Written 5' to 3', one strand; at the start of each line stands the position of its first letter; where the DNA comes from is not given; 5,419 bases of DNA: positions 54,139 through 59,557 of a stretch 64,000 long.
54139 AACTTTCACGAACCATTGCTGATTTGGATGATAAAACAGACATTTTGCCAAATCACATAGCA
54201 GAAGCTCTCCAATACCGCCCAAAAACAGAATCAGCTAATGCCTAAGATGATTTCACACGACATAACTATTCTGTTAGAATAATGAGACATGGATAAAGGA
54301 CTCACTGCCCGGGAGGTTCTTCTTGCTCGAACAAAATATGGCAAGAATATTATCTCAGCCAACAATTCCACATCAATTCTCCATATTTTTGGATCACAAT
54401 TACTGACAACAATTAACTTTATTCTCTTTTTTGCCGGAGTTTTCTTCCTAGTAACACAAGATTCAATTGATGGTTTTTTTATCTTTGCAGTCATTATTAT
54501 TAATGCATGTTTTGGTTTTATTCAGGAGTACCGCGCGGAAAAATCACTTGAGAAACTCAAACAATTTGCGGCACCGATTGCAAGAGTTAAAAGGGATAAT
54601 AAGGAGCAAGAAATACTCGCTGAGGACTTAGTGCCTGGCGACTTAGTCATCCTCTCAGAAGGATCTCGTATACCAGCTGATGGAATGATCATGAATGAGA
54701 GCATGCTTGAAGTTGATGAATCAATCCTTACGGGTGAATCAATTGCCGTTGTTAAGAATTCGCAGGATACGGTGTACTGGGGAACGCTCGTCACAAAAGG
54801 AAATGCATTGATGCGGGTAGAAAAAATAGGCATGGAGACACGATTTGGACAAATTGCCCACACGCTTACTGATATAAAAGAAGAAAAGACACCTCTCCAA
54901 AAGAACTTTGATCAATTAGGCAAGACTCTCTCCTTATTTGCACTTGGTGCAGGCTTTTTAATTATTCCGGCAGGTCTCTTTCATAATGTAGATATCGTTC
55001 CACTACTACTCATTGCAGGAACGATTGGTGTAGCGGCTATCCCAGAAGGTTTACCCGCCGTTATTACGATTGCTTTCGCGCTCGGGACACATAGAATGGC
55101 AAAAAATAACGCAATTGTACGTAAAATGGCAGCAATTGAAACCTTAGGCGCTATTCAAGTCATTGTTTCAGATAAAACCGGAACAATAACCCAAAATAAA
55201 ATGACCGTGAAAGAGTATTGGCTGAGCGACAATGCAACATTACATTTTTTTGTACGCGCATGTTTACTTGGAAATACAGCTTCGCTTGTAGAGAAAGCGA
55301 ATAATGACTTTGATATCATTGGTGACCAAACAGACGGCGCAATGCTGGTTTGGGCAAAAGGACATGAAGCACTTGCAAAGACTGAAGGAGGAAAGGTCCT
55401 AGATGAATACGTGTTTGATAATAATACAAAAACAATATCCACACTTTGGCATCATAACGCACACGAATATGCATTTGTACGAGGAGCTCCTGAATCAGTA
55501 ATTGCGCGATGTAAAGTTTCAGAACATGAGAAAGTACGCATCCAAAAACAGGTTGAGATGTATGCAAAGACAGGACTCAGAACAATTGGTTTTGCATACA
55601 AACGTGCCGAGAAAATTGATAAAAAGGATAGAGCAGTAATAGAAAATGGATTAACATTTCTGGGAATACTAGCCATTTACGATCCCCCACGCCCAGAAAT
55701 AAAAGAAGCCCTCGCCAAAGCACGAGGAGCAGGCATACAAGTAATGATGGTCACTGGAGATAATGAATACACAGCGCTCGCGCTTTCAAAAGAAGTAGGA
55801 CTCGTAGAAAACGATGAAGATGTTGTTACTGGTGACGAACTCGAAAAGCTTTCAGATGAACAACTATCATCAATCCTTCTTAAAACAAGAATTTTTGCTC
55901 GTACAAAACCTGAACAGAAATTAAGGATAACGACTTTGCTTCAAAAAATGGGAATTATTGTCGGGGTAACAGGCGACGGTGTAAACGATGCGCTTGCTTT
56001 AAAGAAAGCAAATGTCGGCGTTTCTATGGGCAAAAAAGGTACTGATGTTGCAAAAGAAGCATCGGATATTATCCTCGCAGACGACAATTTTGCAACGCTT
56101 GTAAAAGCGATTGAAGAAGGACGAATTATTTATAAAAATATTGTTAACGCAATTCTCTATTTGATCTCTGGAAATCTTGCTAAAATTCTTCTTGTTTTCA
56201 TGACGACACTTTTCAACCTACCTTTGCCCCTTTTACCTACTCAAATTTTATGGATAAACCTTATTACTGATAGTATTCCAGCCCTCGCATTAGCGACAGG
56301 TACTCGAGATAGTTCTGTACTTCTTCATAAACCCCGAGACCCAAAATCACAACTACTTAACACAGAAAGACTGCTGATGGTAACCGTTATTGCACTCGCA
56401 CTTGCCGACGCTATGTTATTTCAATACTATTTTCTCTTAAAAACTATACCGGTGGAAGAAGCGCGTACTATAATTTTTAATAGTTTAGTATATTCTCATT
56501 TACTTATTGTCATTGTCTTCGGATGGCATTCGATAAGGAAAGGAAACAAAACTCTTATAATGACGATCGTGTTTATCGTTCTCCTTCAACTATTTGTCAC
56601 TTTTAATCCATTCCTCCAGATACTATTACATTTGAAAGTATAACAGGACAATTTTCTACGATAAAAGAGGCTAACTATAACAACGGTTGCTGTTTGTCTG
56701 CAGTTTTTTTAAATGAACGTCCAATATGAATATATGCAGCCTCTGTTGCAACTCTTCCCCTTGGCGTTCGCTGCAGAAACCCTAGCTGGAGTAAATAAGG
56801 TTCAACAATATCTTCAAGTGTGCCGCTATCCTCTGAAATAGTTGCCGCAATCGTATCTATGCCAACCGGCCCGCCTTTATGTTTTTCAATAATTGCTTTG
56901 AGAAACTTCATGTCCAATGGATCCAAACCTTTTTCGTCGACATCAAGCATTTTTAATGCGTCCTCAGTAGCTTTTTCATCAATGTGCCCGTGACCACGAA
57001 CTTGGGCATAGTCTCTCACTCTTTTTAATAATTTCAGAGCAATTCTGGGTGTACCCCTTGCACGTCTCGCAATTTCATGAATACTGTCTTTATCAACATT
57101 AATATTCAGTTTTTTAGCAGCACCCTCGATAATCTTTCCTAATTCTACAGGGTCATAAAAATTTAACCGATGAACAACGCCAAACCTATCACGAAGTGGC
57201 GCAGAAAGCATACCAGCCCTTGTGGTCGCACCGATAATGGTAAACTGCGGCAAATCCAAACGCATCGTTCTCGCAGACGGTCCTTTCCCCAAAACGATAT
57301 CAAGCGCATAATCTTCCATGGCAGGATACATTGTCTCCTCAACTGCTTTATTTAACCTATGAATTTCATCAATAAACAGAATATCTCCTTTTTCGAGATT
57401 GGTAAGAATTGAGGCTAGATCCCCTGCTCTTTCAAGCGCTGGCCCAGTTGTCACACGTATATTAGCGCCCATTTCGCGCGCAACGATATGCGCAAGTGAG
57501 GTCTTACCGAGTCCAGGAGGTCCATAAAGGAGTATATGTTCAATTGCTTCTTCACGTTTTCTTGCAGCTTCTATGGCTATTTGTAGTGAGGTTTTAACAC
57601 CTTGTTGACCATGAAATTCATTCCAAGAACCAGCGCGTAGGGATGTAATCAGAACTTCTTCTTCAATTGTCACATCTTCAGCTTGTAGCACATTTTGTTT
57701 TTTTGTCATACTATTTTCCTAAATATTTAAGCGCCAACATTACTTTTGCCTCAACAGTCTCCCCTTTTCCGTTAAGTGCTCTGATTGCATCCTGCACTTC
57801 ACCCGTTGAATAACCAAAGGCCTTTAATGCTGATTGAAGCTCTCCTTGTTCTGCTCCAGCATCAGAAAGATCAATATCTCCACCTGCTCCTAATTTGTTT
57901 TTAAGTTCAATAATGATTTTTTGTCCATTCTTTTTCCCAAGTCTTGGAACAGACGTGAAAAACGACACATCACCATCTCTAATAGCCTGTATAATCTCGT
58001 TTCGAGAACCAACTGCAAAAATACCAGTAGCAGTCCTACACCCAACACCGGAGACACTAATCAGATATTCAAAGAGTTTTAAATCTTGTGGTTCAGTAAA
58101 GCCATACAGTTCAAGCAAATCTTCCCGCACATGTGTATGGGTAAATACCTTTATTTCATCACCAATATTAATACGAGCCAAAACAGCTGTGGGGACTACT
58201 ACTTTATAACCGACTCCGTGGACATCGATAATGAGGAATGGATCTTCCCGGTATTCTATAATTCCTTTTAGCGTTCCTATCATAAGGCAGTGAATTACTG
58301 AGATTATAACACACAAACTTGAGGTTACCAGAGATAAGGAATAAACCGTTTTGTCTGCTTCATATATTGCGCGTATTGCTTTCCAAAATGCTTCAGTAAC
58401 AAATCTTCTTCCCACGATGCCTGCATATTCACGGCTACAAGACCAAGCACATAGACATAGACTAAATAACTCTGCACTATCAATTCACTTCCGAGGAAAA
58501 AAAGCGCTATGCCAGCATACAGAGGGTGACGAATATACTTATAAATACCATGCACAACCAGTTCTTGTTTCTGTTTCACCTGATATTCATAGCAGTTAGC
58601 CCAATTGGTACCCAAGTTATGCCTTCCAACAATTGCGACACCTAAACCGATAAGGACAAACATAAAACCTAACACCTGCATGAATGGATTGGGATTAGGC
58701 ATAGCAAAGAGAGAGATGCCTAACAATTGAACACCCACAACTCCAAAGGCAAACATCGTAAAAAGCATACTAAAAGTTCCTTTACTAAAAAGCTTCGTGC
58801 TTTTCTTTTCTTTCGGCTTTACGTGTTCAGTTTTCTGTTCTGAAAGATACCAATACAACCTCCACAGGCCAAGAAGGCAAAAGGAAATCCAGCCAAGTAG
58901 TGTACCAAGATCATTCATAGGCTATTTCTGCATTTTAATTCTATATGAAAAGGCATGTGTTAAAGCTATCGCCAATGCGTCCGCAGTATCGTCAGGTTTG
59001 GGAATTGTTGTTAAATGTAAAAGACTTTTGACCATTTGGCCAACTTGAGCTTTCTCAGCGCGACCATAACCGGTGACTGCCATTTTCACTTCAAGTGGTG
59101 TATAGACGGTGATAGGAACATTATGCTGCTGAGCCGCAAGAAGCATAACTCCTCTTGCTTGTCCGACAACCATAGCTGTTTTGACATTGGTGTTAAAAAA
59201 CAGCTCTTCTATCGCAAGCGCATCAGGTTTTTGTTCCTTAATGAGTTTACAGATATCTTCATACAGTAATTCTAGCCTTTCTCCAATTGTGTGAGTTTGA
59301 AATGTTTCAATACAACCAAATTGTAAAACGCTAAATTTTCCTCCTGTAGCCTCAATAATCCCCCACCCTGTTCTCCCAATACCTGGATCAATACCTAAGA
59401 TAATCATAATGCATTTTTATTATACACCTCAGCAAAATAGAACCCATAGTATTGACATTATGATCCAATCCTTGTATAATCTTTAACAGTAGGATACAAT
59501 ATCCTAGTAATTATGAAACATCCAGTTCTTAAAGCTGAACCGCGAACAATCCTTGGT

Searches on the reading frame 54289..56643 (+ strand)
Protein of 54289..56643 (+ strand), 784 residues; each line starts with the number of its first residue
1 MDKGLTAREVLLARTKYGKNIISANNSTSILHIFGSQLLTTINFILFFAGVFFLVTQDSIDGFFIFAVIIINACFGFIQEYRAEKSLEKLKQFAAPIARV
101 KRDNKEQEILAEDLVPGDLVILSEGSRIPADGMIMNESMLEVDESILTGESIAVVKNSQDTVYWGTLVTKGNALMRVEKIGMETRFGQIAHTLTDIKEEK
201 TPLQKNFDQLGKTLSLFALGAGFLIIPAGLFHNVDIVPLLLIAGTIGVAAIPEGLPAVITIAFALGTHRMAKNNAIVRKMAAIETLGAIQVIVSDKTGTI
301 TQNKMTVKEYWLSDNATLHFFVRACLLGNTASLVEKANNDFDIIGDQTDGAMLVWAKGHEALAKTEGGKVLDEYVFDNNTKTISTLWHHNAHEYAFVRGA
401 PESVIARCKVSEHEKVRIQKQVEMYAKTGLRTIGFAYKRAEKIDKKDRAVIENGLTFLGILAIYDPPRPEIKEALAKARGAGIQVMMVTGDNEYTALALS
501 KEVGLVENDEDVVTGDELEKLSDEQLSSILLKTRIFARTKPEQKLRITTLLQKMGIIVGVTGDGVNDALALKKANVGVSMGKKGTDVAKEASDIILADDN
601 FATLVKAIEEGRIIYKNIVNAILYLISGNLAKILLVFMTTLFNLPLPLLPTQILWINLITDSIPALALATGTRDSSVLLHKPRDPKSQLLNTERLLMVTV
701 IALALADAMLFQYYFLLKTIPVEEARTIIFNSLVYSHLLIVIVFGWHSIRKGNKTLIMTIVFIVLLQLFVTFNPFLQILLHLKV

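Call 14: search_protein_families(library=pfam, proteins=[window:54289-56643:+])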
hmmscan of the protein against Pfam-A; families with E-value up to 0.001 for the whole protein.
window:54289-56643:+ (784 aa): 6 families
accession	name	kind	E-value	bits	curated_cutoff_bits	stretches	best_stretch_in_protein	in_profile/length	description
PF00122.25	E1-E2_ATPase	-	5.5e-51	173.1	28.1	1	94-273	3-181/181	E1-E2 ATPase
PF00689.26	Cation_ATPase_C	-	4.3e-26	92.2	27.3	1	645-782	1-147/175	Cation transporting ATPase, C-terminus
PF00702.32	Hydrolase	-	2.1e-16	61.3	26.4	1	289-575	1-191/191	haloacid dehalogenase-like hydrolase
PF13246.12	Cation_ATPase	-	1.5e-08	35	21.7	1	328-409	3-89/91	Cation transport ATPase (P-type)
PF00690.31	Cation_ATPase_N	-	7.3e-08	32.4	20.4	1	2-51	18-67/69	Cation transporter/ATPase, N-terminus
PF08282.18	Hydrolase_3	-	0.00041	20.6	20.9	0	561-607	209-254/255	haloacid dehalogenase-like hydrolase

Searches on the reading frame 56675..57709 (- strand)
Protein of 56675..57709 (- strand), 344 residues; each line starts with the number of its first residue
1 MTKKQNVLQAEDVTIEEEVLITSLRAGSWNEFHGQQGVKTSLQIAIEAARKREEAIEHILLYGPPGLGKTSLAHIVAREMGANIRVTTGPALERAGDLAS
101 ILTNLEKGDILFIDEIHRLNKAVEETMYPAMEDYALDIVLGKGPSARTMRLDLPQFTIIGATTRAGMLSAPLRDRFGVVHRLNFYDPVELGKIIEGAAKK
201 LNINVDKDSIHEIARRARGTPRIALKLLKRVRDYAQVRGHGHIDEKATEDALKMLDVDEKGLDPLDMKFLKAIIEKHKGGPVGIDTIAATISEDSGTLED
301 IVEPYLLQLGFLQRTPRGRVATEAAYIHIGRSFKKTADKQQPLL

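Call 14: search_protein_families(library=pfam, proteins=[window:56675-57709:-])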
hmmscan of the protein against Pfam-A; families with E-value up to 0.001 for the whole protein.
window:56675-57709:- (344 aa): 9 families
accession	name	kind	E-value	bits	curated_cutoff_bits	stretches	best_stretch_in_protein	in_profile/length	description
PF05496.18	RuvB_N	-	1.2e-76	256.3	27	1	24-182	1-159/159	Holliday junction DNA helicase RuvB P-loop domain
PF17864.7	AAA_lid_4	-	3.1e-28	97.8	27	1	185-258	1-74/74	RuvB AAA lid domain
PF05491.19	RuvB_C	-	9.6e-25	86.8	24.7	1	259-329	1-71/72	RuvB C-terminal winged helix domain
PF00004.35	AAA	-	8.5e-22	78.5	21.2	1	59-179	1-126/131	ATPase family associated with various cellular activities (AAA)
PF07728.20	AAA_5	-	5.3e-11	43.1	22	1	58-176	1-139/139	AAA domain (dynein-related subfamily)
PF13191.12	AAA_16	-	1.1e-05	26.4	32.6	1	41-94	11-63/167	AAA ATPase domain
PF05673.19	DUF815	-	3.2e-05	23.6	23.8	0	28-116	26-116/249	Protein of unknown function (DUF815)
PF01078.27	Mg_chelatase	-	6.4e-05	22.9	20.3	0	30-76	3-42/207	Magnesium chelatase, subunit ChlI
PF06068.19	TIP49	-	0.00047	19.9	23.8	0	32-87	26-81/347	TIP49 P-loop domain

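Call 28: find_related_loci(query=window:56675-57709:-, collection=genome_contigs, flank=10000)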
Query window:56675-57709:- (344 aa) in genome_contigs; peptide patterns used: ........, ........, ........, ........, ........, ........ (x = any residue, [..] = any of these).
600 stretches matched a pattern (row limit reached: there are more); 451 encode a relative of the query (tblastn E <= 1e-3); the best 80 are kept; 80 distinct loci.
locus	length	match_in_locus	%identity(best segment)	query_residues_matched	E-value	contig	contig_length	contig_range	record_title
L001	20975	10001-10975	87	6-330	0e+0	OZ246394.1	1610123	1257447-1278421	MAG: uncultured Gammaproteobacteria bacterium isolate SRP292972_co1_11 genome assembly, chromosome: 1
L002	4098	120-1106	84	16-344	0e+0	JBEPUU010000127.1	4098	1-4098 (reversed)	MAG: bacterium isolate 22E.metabat2_refined.014_sub NODE_25738_length_4098_cov_6.174870, whole genome shotgun sequence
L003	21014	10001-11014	84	8-344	0e+0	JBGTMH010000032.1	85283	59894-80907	MAG: Patescibacteria group bacterium isolate JTS-RE358 k141_9019075, whole genome shotgun sequence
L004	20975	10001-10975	87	6-330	0e+0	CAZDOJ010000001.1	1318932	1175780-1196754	MAG TPA_asm: uncultured Gammaproteobacteria bacterium isolate SRP292972_co3_93 genome assembly, contig: NODE_1_length_13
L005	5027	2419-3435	83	4-341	0e+0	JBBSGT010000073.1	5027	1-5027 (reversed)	MAG: Candidatus Levyibacteriota bacterium isolate LS2_sbin.47 LS2_sbin.47_K_135387_L_5027_cov_23.7835, whole genome shot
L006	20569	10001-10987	82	16-344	0e+0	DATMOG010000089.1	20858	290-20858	MAG TPA_asm: Candidatus Sulfotelmatobacter sp. isolate SMAG_U12870 k141_3268195, whole genome shotgun sequence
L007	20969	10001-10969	82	22-344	0e+0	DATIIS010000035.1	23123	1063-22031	MAG TPA_asm: Candidatus Saccharimonadales bacterium isolate SMAG_U15671 k141_665755, whole genome shotgun sequence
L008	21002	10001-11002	79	11-344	2e-178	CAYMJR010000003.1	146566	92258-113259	MAG TPA_asm: uncultured Gammaproteobacteria bacterium isolate SRP272529_co1_137 genome assembly, contig: NODE_67_length_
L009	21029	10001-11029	78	3-344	2e-177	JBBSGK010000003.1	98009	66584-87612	MAG: Candidatus Levyibacteriota bacterium isolate LS2_sbin.37 LS2_sbin.37_K_31890_L_98009_cov_13.0000, whole genome shot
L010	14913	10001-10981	78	3-329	9e-177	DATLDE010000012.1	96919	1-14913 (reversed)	MAG TPA_asm: Candidatus Limnocylindrales bacterium isolate SMAG_U14342 k141_9570025, whole genome shotgun sequence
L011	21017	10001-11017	77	5-343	3e-176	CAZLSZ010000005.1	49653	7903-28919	MAG TPA_asm: uncultured Gammaproteobacteria bacterium isolate SRP170004_co1_21 genome assembly, contig: NODE_838_length_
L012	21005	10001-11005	78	11-344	1e-174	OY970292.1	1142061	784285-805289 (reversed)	MAG: Candidatus Levybacteria bacterium isolate MFD01916.bin.c.8 genome assembly, chromosome: 1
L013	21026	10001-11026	76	4-344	1e-173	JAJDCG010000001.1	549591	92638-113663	MAG: Candidatus Levyibacteriota bacterium isolate OFTM197 OFTM197_0, whole genome shotgun sequence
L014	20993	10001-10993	76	11-341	5e-171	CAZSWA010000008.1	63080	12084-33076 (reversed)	MAG TPA_asm: uncultured Gammaproteobacteria bacterium isolate SRP272529_co1_257 genome assembly, contig: NODE_486_length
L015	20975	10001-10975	77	9-333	6e-170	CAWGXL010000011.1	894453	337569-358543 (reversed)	MAG: uncultured bacterium isolate MFD09206.bin.2.20 genome assembly, contig: contig_9876, whole genome shotgun sequence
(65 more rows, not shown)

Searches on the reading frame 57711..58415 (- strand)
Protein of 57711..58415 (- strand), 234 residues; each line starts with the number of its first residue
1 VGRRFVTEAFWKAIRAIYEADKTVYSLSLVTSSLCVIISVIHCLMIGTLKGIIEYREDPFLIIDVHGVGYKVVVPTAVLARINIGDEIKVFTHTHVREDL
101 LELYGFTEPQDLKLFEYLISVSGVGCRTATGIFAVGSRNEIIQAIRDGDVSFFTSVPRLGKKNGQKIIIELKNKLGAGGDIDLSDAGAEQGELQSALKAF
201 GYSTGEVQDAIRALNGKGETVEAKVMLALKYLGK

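Call 48: search_protein_families(library=pfam, proteins=[window:57711-58415:-], max_evalue=0.01)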
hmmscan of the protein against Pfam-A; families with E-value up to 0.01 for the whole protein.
window:57711-58415:- (234 aa): 3 families
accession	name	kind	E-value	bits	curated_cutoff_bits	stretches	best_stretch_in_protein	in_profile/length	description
PF01330.27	RuvA_N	-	3.7e-20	72.2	23.6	1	45-105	1-61/61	RuvA N terminal domain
PF14520.12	HHH_5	-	1.7e-12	48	27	1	115-172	1-56/57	Helix-hairpin-helix domain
PF07499.19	RuvA_C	-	1.4e-05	25.9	24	1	191-232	4-46/47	RuvA, C-terminal domain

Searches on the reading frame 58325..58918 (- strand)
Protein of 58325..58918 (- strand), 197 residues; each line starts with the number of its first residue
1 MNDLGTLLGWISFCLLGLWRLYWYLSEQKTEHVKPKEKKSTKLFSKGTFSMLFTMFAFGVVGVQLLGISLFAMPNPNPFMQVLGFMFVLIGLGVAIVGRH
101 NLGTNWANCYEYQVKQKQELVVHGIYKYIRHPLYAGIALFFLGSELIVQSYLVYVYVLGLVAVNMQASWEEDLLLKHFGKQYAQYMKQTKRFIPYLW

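Call 48: search_protein_families(library=pfam, proteins=[window:58325-58918:-], max_evalue=0.01)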
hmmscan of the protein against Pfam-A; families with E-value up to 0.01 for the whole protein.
window:58325-58918:- (197 aa): 8 families
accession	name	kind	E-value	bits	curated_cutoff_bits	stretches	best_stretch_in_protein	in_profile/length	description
PF04191.18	PEMT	-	1.1e-12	48.7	25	1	81-181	3-105/105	Phospholipid methyltransferase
PF04140.19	ICMT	-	7.4e-07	29.9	24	1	88-164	5-80/95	Isoprenylcysteine carboxyl methyltransferase (ICMT) family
PF06966.17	DUF1295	-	2.3e-05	24.5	20.4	1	11-188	42-234/235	Protein of unknown function (DUF1295)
PF02544.21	Steroid_dh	-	0.002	18.6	22.6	1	82-197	43-150/150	3-oxo-5-alpha-steroid 4-dehydrogenase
PF06772.16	LtrA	-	0.0029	17.3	31.9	0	15-66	222-276/356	Bacterial low temperature requirement A protein (LtrA)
PF06781.17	CrgA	-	0.003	18.1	24.8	1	36-98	18-81/89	Cell division protein CrgA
PF20664.2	DUF6814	-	0.0058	17.3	25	0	80-140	5-60/71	Family of unknown function (DUF6814)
PF02656.20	DUF202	-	0.0072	17.2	23.4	1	54-101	16-61/68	Domain of unknown function (DUF202)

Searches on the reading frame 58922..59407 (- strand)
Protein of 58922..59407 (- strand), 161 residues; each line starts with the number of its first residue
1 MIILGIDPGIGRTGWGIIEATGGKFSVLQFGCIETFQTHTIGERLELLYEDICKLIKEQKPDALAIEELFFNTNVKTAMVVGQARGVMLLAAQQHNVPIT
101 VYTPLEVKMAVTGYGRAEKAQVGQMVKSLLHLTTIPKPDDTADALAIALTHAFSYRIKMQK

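Call 48: search_protein_families(library=pfam, proteins=[window:58922-59407:-], max_evalue=0.01)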
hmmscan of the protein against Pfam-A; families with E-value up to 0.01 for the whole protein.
window:58922-59407:- (161 aa): 1 family
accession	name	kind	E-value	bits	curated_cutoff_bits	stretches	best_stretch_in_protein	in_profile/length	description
PF02075.23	RuvC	-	1.7e-51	174.4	22.2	1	3-151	1-148/148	Crossover junction endodeoxyribonuclease RuvC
